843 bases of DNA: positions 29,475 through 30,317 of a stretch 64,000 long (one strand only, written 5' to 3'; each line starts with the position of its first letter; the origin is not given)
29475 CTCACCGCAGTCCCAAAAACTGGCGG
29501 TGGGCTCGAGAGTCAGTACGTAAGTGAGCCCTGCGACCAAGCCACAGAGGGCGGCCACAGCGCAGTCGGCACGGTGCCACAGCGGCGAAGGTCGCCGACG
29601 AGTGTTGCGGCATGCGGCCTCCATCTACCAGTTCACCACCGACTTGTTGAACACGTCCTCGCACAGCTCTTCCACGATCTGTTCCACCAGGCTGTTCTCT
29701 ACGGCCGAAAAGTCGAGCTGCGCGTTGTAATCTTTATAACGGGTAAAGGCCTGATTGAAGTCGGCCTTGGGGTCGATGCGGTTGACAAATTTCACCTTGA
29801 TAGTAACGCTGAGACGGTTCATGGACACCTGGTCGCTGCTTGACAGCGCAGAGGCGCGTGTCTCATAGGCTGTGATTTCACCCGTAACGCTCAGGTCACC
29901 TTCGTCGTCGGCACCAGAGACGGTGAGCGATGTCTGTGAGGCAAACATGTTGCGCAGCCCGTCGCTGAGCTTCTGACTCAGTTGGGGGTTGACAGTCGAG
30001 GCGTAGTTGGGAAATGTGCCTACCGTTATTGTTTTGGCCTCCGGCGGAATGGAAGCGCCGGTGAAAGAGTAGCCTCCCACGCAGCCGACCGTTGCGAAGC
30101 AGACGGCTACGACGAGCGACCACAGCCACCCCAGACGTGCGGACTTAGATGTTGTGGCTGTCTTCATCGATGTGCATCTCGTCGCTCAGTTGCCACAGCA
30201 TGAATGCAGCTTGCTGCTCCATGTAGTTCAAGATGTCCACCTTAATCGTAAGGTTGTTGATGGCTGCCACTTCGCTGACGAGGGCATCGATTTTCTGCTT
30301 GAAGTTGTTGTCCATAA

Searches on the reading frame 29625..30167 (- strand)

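Call 18: search_protein_families(library=pfam, proteins=[window:29625-30167:-])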
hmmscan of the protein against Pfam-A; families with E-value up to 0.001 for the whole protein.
window:29625-30167:- (180 aa): 1 family
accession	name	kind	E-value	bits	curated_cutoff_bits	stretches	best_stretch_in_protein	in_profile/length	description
PF04390.17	LptE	-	1.2e-14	55.4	23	1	45-175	2-117/118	Lipopolysaccharide-assembly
